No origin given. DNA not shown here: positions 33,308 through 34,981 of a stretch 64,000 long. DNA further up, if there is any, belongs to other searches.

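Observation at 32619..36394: Triad of cytoplasmic LRR protein, HxxxH/VWA (DUF2201-like) protein and MoxR-type AAA+ ATPase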

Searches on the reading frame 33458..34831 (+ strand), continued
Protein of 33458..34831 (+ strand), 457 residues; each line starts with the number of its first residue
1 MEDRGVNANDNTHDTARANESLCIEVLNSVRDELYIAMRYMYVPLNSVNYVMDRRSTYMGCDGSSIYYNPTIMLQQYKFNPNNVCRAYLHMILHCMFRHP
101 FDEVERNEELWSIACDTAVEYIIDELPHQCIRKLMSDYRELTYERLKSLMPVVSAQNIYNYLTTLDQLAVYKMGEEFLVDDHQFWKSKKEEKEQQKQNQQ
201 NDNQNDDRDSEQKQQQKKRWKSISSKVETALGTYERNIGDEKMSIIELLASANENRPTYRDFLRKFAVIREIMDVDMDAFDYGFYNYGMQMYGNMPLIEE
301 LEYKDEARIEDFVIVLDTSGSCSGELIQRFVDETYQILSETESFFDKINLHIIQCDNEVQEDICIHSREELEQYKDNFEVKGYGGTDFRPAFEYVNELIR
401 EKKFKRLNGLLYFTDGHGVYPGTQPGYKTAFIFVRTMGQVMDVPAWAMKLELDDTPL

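Call 38: search_dna_similar(query=window:33458-34831:+, collection=plasmids, mode=protein, max_rows=25, max_evalue=0.001)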
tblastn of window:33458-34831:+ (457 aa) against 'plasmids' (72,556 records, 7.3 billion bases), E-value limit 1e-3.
Records with a match: 13; places in all: 13; records where one place covers at least 80% of the query: 0.
Best place of each record, by identity: <60% 13.
By first word of the organism name: Pseudomonas 4; Ralstonia 3; Rhodovastum 2; Rhodothermus 1; Simplicispira 1; Fulvitalea 1; Priestia 1.
By predicted mobility (MOB-suite, as given by PLSDB): non-mobilizable 11; conjugative 2.
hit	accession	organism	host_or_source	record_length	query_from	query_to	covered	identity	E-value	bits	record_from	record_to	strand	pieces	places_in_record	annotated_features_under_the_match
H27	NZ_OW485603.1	Rhodovastum atsumiense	-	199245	239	432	42%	28.5%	1e-5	56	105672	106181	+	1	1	VWA-like domain-containing protein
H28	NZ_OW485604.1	Rhodovastum atsumiense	-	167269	239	432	42%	28.5%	4e-5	54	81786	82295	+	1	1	VWA-like domain-containing protein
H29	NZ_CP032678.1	Pseudomonas sp. Leaf58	Arabidopsis,whole organism,phyllosphere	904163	296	454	35%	28.4%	1e-4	52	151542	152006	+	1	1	VWA domain-containing protein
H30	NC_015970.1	Rhodothermus marinus SG0.5JP17-172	-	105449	313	443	29%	31.9%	2e-4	51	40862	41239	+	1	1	VWA-like domain-containing protein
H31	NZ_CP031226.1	Pseudomonas amygdali pv. lachrymans str. M301315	-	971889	294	453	35%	25.9%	1e-4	52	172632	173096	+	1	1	VWA-like domain-containing protein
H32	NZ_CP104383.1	Ralstonia pickettii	cell culture,aquaculture water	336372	308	444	30%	29.9%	3e-6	57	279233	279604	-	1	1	VWA-like domain-containing protein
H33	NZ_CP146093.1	Ralstonia sp. RRA.1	pure culture,Cupriavidus necator ...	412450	308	444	30%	29.9%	3e-6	57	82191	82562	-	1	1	VWA-like domain-containing protein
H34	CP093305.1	Ralstonia insidiosa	-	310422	311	429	26%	32.8%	5e-5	54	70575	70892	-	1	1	none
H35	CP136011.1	Pseudomonas sp. FeN3W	cell culture,marine sediment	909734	314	454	31%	26.6%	8e-7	59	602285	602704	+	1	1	VWA-like domain-containing protein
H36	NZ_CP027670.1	Simplicispira suum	cell culture,Dust collector of pigpen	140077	312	431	26%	30.0%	1e-7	62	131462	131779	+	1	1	VWA-like domain-containing protein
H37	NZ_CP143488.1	Pseudomonas silesiensis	single cell,landfill for plastics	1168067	347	454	24%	30.0%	1e-4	52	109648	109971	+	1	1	record has no annotation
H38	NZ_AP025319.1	Fulvitalea axinellae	-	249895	308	423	25%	27.6%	6e-4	50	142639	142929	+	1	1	VWA-like domain-containing protein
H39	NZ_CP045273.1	Priestia megaterium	pure culture,Paper surface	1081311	331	421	20%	32.7%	4e-4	50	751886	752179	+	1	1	none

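Call 39: get_annotated_region(hit=H27, flank=5000)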
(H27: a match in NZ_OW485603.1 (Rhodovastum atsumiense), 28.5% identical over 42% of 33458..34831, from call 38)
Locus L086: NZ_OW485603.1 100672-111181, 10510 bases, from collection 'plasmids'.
description: Rhodovastum atsumiense strain G2-11 plasmid RHOApb
organism: Rhodovastum atsumiense (NCBI taxid 504468)
taxonomy: Bacteria; Pseudomonadota; Alphaproteobacteria; Rhodospirillales; Acetobacteraceae; Rhodovastum; Rhodovastum atsumiense
host: -; source: -; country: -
typing (MOB-suite, as given by PLSDB): non-mobilizable
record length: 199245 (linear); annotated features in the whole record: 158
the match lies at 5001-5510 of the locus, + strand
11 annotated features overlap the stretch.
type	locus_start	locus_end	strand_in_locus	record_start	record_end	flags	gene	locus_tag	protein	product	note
CDS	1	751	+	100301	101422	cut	-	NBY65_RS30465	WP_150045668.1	hypothetical protein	-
CDS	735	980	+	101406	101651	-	-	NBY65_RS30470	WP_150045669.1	hypothetical protein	-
CDS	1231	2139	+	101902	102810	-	-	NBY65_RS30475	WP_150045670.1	DUF3991 and toprim domain-containing protein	-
CDS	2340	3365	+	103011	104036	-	-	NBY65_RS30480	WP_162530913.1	AAA family ATPase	-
CDS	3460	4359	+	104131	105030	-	-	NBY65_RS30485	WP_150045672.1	hypothetical protein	-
CDS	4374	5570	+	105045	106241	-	-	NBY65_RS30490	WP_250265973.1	VWA-like domain-containing protein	-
CDS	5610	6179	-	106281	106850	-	-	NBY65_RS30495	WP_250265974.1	hypothetical protein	-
CDS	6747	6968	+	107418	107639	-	-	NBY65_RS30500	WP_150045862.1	hypothetical protein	-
CDS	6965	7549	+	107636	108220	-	-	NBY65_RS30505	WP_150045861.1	zeta toxin family protein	-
CDS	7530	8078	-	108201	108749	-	-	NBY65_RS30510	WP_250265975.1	hypothetical protein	-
CDS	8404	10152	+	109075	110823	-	-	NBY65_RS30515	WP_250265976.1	ParB/RepB/Spo0J family partition protein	GO:0007059 - chromosome segregation [Evidence IEA]; GO:0000910 - cytokinesis [Evidence IEA]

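Call 40: get_annotated_region(hit=H30, flank=5000)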
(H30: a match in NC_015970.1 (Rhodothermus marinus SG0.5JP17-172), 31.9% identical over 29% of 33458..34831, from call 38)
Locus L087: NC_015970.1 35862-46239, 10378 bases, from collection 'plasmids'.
description: Rhodothermus marinus SG0.5JP17-172 plasmid pRHOM17201, complete sequence
organism: Rhodothermus marinus SG0.5JP17-172 (NCBI taxid 762570)
taxonomy: Bacteria; Rhodothermota; Rhodothermia; Rhodothermales; Rhodothermaceae; Rhodothermus; Rhodothermus marinus; Rhodothermus marinus SG0.5JP17-172
host: -; source: -; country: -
typing (MOB-suite, as given by PLSDB): non-mobilizable; replicon rep_cluster_1386
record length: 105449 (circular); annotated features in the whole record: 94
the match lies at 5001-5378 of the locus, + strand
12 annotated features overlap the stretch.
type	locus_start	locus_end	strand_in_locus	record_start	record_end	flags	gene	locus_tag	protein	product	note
CDS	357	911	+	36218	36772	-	-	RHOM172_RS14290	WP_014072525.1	hypothetical protein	-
CDS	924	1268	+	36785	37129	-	-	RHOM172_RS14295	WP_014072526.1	hypothetical protein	-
CDS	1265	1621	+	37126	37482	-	-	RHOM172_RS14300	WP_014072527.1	hypothetical protein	-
CDS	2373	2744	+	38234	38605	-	-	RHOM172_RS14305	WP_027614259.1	hypothetical protein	-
CDS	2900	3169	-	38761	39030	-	-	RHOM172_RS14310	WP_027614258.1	hypothetical protein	-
CDS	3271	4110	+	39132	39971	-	-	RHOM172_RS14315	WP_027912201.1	hypothetical protein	-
CDS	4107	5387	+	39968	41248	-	-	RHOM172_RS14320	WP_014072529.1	VWA-like domain-containing protein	-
CDS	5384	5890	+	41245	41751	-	-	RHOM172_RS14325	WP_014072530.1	hypothetical protein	-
CDS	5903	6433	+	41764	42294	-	-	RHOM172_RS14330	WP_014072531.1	hypothetical protein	-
CDS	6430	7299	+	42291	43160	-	-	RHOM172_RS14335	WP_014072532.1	hypothetical protein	-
CDS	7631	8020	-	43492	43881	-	-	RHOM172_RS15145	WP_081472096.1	transposase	-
CDS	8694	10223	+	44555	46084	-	-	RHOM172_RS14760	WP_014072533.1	RNA-guided endonuclease TnpB family protein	-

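Call 41: get_annotated_region(hit=H36, flank=5000)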
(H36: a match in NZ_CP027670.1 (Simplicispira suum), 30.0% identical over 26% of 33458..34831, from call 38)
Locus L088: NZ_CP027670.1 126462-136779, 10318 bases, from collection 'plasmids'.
description: Simplicispira suum strain SC1-8 plasmid unnamed1, complete sequence
organism: Simplicispira suum (NCBI taxid 2109915)
taxonomy: Bacteria; Pseudomonadota; Betaproteobacteria; Burkholderiales; Comamonadaceae; Simplicispira; Simplicispira suum
host: -; source: cell culture,Dust collector of pigpen; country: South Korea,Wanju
typing (MOB-suite, as given by PLSDB): conjugative; replicon rep_cluster_652; relaxase MOBH,MOBP; mating-pair formation MPF_F
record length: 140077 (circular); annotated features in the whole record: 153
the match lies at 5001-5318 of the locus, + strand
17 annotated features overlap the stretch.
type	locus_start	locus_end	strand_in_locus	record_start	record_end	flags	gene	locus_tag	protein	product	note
CDS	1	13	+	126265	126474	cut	-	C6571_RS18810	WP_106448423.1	hypothetical protein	-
CDS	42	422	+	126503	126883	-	-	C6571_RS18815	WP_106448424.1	toxin of addiction system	-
CDS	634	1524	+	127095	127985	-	-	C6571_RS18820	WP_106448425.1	hypothetical protein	-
CDS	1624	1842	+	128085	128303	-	-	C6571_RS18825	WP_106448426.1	hypothetical protein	-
CDS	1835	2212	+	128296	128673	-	-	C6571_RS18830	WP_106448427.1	hypothetical protein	-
CDS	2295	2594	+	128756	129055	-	-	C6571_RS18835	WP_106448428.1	hypothetical protein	-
CDS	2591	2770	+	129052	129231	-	-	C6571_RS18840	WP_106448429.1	hypothetical protein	-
CDS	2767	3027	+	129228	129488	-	-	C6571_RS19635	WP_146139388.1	hypothetical protein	-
CDS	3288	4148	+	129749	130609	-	-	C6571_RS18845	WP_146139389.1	hypothetical protein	-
CDS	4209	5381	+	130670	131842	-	-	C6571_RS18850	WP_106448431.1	VWA-like domain-containing protein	-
CDS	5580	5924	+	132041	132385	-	-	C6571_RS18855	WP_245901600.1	hypothetical protein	-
CDS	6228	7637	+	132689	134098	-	-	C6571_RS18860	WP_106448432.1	DNA cytosine methyltransferase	-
CDS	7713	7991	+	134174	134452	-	-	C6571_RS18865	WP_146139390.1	hypothetical protein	-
CDS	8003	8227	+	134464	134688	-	-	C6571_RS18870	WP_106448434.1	hypothetical protein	-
CDS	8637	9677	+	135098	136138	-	-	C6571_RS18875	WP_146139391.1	hypothetical protein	-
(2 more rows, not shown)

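Call 42: search_protein_families(library=pfam, proteins=[L086:2340-3365:+, L086:3460-4359:+, L086:4374-5570:+, L087:3271-4110:+, L087:4107-5387:+, L088:3288-4148:+, L088:4209-5381:+], max_evalue=0.001)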
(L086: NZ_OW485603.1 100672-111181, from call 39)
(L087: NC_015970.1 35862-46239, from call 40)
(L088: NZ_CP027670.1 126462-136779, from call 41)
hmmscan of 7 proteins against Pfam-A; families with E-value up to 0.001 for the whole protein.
L086:2340-3365:+ (341 aa): 1 family
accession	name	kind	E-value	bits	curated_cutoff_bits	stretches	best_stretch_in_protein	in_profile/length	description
PF00004.35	AAA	-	9.1e-06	26.6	21.2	1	36-107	4-70/131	ATPase family associated with various cellular activities (AAA)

L086:3460-4359:+ (299 aa): 0 families

L086:4374-5570:+ (398 aa): 2 families
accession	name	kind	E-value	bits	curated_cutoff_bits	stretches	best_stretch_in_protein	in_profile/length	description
PF13203.12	DUF2201_N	-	5e-47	161.2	23.2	1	8-263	8-269/271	Putative metallopeptidase domain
PF09967.15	DUF2201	-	7.6e-27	94.3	26.4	1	272-396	1-123/123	VWA-like domain (DUF2201)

L087:3271-4110:+ (279 aa): 0 families

L087:4107-5387:+ (426 aa): 2 families
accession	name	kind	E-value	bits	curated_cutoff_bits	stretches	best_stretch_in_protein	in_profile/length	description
PF13203.12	DUF2201_N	-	3.8e-19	69.8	23.2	1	19-288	9-267/271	Putative metallopeptidase domain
PF09967.15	DUF2201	-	1.3e-18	67.8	26.4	1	299-424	2-122/123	VWA-like domain (DUF2201)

L088:3288-4148:+ (286 aa): 0 families

L088:4209-5381:+ (390 aa): 2 families
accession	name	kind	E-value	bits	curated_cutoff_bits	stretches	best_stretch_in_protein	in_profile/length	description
PF13203.12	DUF2201_N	-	2.2e-51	175.5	23.2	1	5-257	6-270/271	Putative metallopeptidase domain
PF09967.15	DUF2201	-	5.5e-28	98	26.4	1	265-386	1-121/123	VWA-like domain (DUF2201)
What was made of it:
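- On DUF2201 family (PF13203 DUF2201_N + PF09967 DUF2201): The N-domain is divergent: plasmid members score 70-175 bits (call 42).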

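Call 61: search_protein_families(library=pfam, proteins=[L055:6504-6953:+], max_evalue=0.001)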
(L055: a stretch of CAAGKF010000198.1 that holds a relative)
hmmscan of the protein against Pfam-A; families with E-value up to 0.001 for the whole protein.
L055:6504-6953:+ (149 aa): 1 family
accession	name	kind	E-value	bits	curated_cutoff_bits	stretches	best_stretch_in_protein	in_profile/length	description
PF12646.12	DUF3783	-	1.1e-22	80.1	27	1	88-143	2-56/56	Domain of unknown function (DUF3783)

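Call 63: search_protein_families(library=phrogs, proteins=[window:33458-34831:+], max_evalue=0.001)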
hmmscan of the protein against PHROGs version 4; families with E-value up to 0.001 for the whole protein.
window:33458-34831:+ (457 aa): 1 family
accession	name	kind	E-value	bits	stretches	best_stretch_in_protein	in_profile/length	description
phrog_1314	-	DNA, RNA and nucleotide metabolism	1.1e-35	124.4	1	39-436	29-377/394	HNH endonuclease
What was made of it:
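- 33458..34831 (+): Gene 2: DUF2201_N (zincin-like) + linker + DUF2201 VWA protein (457 aa). PHROG phrog_1314 E=1.1e-35 (call 63).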

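Call 65: get_annotated_region(hit=H25, flank=5000)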
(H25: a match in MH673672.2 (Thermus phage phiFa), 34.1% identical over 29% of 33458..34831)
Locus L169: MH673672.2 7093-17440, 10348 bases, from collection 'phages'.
description: Thermus phage phiFa, complete genome.
organism: Thermus phage phiFa (NCBI taxid 1400796)
taxonomy: Viruses; Duplodnaviria; Heunggongvirae; Uroviricota; Caudoviricetes
host: Thermus thermophilus HB27; source: hot spring water; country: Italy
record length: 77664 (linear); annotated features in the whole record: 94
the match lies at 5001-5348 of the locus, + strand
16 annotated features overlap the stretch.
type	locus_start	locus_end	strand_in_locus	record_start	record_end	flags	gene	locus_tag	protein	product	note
CDS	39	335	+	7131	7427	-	-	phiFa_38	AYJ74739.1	hypothetical protein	-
CDS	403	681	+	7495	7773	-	-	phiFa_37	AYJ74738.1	hypothetical protein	-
CDS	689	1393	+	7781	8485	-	-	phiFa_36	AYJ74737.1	hypothetical protein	-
CDS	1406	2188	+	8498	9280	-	-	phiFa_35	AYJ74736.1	hypothetical protein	-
CDS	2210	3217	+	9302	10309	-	-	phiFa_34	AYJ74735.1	AAA+ superfamily ATPase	-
CDS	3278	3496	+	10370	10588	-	-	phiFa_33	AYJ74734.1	hypothetical protein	-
CDS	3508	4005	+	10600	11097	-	-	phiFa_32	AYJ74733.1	ribonuclease H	-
CDS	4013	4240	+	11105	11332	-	-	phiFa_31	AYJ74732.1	hypothetical protein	-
CDS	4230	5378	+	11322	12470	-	-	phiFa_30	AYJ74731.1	hypothetical protein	-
CDS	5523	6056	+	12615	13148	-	-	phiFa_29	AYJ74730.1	hypothetical protein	-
CDS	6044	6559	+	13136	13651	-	-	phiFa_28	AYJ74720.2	hypothetical protein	-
CDS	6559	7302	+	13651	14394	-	-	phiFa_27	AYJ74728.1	hypothetical protein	-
CDS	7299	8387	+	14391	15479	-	-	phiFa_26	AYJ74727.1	hypothetical protein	-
CDS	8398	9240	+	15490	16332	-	-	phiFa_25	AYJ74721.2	hypothetical protein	-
CDS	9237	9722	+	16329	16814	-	-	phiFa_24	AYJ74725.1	hypothetical protein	-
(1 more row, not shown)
